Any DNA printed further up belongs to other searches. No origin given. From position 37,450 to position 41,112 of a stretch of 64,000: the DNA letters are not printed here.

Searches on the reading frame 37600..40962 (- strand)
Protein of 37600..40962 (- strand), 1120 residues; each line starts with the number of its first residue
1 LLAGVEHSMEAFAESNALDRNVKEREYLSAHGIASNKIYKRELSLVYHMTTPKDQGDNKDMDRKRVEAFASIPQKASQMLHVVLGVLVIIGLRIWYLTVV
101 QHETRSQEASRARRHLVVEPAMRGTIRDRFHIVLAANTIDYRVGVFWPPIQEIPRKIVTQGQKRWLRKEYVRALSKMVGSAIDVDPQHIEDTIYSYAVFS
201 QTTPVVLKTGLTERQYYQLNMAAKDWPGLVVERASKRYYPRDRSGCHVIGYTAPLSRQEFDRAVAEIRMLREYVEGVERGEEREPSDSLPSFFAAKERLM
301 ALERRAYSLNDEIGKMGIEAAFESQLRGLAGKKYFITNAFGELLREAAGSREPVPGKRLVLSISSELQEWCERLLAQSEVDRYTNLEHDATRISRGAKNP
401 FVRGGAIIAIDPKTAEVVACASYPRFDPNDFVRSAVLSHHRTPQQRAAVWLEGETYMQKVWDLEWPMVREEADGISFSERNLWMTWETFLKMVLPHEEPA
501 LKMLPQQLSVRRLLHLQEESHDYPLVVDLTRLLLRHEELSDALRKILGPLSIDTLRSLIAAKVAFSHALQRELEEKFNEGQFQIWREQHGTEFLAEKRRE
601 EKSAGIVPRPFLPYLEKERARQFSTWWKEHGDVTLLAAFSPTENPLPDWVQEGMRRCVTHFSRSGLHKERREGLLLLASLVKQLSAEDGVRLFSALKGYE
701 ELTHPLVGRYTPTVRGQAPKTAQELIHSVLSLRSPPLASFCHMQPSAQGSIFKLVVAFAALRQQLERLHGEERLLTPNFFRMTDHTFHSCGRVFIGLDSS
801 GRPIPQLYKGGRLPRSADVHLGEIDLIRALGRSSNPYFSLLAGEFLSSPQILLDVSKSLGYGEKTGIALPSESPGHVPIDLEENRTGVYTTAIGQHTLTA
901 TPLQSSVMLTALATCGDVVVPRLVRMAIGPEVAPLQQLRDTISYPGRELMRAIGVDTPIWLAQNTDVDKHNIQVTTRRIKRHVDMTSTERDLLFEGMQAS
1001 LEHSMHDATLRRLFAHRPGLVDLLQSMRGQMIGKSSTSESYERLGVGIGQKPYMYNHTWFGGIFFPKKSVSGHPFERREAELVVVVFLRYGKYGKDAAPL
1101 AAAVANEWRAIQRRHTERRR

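Call 9: search_protein_families(library=ncbifam, proteins=[window:37600-40962:-])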
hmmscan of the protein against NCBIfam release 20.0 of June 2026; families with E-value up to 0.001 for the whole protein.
window:37600-40962:- (1120 aa): 9 families
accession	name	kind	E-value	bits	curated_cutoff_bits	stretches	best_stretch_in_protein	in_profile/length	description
TIGR03423.1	pbp2_mrdA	equivalog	9.1e-70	235.8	455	3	298-434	168-279/593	penicillin-binding protein 2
NF008061.0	PRK10795.1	equivalog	8.1e-27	94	962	3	83-266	26-194/634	peptidoglycan DD-transpeptidase MrdA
TIGR02214.1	spoVD_pbp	equivalog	2.1e-22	79.2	688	3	310-433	163-269/636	stage V sporulation protein D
NF051842.1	PBP4_5_Efaec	equivalog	2.7e-13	49.1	700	0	307-370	284-346/668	penicillin-binding protein PBP4(5)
NF038278.1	strep_PBP2B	exception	4.1e-13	48.7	975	1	304-423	253-360/678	penicillin-binding protein PBP2B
NF053573.1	PBP2_PenA_Neis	exception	9.1e-09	34.4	1105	0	86-252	38-182/572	peptidoglycan D,D-transpeptidase PBP2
NF011685.0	PRK15105.1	subfamily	9.5e-07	27.7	737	0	81-253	29-183/588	peptidoglycan glycosyltransferase FtsI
NF033378.1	MECD_PBP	exception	2.7e-05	22.7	1450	0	306-432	273-375/678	PBP2a family beta-lactam-resistant peptidoglycan transpeptidase MecD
NF000237.1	MECA_PBP2A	equivalog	0.00017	20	750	0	123-261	151-265/668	PBP2a family beta-lactam-resistant peptidoglycan transpeptidase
